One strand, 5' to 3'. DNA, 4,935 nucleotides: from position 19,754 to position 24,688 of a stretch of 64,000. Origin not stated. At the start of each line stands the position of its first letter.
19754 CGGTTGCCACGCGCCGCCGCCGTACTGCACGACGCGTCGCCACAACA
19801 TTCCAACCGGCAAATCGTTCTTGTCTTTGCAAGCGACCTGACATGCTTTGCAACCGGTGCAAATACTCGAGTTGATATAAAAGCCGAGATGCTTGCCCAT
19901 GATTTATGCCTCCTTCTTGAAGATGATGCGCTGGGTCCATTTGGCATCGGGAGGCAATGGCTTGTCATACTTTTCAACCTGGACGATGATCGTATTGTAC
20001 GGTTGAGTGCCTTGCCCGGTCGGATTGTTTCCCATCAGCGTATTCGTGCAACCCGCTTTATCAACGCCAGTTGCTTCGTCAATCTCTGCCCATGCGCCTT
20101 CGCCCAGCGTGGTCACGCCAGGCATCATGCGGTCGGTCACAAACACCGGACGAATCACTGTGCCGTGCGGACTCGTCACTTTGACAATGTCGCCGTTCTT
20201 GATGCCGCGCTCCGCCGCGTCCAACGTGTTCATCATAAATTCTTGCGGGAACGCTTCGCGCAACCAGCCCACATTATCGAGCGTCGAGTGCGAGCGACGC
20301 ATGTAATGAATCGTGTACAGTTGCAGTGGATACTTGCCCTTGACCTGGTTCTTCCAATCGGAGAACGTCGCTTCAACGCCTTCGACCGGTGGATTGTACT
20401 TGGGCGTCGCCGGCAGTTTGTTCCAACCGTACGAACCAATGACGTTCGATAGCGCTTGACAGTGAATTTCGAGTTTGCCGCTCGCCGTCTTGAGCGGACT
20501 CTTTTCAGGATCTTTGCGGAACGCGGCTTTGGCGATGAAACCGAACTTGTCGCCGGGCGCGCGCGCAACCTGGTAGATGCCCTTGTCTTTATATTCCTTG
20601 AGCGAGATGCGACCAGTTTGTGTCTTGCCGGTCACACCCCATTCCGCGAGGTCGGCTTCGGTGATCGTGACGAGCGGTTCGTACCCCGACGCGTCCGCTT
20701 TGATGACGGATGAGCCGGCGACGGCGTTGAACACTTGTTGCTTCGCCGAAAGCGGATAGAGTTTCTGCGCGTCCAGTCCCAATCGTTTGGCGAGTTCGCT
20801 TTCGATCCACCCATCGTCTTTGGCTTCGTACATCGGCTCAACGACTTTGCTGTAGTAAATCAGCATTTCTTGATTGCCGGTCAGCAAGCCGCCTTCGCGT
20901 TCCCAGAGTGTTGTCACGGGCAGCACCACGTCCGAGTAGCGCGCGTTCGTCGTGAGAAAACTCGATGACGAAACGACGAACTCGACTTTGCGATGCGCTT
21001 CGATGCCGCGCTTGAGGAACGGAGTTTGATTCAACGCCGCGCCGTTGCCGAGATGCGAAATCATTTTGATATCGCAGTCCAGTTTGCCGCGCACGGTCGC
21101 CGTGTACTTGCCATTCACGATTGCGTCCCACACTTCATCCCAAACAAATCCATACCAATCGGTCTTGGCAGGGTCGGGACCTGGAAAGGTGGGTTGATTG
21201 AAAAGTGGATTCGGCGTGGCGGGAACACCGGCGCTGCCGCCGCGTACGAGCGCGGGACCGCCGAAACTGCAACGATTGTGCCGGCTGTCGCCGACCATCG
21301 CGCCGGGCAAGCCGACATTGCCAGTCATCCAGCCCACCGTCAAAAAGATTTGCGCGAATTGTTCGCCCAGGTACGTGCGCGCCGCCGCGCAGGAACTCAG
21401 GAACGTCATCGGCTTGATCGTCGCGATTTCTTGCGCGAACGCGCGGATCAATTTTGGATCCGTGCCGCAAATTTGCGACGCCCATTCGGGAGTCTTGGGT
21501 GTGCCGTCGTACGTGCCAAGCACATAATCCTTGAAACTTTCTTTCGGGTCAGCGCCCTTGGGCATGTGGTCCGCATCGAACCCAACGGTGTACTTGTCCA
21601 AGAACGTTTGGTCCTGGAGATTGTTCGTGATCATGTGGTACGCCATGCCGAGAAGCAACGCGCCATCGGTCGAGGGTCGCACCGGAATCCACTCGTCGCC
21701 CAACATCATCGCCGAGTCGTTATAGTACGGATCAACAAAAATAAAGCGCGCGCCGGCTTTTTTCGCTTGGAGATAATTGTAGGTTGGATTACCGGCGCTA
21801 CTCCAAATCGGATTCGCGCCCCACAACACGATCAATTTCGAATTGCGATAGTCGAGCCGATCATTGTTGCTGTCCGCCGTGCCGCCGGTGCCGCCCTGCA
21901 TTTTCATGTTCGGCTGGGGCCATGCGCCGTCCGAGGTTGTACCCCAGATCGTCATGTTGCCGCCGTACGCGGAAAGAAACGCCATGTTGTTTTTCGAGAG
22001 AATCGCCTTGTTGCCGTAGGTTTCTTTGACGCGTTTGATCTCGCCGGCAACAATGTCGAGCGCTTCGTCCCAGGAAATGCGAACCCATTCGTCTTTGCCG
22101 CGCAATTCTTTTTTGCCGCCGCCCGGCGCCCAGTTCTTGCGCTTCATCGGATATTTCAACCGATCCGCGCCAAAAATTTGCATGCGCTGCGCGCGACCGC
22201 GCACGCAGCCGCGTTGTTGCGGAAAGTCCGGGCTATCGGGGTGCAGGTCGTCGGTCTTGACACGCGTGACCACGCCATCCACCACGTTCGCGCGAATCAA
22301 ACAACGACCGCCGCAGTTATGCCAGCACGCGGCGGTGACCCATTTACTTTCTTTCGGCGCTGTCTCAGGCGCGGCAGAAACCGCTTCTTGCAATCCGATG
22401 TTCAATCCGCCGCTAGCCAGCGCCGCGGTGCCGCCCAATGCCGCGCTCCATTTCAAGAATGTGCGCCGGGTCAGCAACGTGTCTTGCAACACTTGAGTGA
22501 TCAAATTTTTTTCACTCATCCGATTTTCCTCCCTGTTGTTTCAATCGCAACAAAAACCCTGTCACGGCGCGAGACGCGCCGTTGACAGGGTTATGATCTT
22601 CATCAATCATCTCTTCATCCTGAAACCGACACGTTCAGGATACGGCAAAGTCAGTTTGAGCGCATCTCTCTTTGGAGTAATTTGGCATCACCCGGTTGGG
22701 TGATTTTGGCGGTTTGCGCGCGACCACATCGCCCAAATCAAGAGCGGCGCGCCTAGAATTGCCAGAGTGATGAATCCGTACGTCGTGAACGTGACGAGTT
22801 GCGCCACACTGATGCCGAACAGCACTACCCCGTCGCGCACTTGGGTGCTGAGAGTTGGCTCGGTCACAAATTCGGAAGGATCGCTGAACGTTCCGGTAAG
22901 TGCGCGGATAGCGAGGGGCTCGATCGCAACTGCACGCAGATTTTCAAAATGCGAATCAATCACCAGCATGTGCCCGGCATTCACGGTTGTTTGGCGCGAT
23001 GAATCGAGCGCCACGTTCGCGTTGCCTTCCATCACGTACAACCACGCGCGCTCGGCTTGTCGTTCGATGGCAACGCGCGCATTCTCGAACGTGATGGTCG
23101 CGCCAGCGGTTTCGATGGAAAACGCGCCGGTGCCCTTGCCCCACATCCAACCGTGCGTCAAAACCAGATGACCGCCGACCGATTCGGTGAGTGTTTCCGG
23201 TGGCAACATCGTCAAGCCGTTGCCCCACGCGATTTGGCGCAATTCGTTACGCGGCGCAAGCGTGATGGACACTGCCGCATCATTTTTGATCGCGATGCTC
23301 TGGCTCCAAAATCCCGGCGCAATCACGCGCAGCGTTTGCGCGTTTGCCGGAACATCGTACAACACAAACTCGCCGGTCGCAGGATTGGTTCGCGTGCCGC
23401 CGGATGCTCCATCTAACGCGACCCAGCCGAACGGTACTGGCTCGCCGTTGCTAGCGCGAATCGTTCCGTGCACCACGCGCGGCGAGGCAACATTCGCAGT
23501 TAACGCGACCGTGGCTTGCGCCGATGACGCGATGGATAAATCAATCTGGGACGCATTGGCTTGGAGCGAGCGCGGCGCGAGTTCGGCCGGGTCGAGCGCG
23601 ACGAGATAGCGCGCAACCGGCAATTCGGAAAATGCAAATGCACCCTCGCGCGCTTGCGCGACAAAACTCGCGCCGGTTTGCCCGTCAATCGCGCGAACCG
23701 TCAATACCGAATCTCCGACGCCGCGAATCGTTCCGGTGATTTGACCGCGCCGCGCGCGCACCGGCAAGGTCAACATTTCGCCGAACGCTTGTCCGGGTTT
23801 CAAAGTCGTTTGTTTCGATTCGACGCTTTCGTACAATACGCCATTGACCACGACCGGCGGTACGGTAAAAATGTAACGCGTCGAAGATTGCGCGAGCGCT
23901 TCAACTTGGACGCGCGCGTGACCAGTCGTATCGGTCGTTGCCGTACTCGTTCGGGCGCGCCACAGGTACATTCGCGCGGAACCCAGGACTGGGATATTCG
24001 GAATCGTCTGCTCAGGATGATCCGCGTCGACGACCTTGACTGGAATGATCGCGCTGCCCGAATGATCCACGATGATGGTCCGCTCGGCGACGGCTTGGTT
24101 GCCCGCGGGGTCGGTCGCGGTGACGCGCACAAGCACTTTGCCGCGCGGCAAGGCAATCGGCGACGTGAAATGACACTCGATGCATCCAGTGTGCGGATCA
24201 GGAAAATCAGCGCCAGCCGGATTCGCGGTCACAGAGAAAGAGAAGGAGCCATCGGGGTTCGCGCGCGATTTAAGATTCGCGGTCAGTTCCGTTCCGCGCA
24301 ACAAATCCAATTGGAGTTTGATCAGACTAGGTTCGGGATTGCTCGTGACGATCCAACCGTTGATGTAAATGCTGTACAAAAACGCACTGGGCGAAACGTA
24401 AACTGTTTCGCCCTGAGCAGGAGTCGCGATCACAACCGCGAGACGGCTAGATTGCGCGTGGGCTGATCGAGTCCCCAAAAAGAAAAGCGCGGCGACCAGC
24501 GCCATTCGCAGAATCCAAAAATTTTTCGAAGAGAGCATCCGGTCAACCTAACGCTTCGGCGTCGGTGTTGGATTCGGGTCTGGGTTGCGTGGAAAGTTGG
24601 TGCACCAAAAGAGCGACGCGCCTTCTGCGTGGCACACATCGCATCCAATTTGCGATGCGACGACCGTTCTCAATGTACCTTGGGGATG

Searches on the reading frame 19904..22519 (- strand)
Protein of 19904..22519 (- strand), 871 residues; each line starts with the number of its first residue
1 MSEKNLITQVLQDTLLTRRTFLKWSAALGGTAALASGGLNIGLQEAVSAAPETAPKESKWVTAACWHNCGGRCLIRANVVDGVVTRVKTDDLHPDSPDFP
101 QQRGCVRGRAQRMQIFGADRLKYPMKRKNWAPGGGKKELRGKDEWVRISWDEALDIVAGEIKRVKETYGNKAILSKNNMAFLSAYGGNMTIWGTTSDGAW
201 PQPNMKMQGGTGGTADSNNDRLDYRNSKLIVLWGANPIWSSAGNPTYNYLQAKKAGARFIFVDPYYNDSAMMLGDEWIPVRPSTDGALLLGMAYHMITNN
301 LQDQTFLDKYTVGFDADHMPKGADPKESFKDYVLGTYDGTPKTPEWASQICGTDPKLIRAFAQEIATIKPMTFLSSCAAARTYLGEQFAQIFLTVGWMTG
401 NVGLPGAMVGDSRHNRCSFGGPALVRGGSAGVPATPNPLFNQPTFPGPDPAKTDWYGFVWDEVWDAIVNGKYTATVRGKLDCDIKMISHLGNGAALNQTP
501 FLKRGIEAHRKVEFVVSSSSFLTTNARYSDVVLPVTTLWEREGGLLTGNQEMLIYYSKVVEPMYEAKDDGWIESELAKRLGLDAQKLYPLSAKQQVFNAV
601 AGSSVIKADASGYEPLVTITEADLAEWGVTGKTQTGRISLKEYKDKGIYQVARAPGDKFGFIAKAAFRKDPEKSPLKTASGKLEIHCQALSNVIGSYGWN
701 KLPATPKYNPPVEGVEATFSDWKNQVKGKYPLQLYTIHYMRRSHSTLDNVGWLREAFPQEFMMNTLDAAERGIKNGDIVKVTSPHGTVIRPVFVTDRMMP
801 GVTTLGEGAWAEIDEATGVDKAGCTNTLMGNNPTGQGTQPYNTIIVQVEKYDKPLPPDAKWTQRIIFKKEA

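Call 13: search_protein_families(library=pfam, proteins=[window:19904-22519:-], max_evalue=0.00001)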
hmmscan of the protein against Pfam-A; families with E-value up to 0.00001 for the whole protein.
window:19904-22519:- (871 aa): 3 families
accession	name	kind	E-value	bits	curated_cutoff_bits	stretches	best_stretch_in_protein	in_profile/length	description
PF00384.28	Molybdopterin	-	1.1e-40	140.2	24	1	120-579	1-353/353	Molybdopterin oxidoreductase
PF01568.27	Molydop_binding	-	4.1e-21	75.5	26.8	1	732-834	1-97/110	Molydopterin dinucleotide binding domain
PF04879.21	Molybdop_Fe4S4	-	2.7e-08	34.1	22.7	1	59-111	2-49/55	Molybdopterin oxidoreductase Fe4S4 domain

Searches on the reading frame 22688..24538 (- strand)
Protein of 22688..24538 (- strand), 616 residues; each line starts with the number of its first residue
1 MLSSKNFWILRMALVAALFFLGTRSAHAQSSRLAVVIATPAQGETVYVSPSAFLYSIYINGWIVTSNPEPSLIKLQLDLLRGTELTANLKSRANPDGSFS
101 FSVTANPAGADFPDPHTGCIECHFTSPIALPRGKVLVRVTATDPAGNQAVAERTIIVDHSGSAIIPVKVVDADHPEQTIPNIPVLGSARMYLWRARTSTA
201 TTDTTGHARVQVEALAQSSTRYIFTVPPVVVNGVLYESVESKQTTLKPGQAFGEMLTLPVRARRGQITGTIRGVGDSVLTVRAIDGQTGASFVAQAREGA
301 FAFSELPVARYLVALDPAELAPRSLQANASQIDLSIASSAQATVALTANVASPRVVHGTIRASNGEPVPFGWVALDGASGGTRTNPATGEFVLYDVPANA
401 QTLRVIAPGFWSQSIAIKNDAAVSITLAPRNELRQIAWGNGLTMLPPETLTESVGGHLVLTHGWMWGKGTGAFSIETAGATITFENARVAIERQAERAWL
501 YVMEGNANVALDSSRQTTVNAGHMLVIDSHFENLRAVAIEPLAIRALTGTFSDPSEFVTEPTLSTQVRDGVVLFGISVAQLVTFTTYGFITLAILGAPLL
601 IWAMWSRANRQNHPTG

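Call 13: search_protein_families(library=pfam, proteins=[window:22688-24538:-], max_evalue=0.00001)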
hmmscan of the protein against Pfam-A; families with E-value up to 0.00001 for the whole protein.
window:22688-24538:- (616 aa): 2 families
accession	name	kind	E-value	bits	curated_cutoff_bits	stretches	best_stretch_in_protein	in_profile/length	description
PF13620.12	CarboxypepD_reg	-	1.3e-07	32.3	32.3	1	356-419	2-69/82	Carboxypeptidase regulatory-like domain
PF13715.12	CarbopepD_reg_2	-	2.2e-06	28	32.2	0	357-427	2-76/88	CarboxypepD_reg-like domain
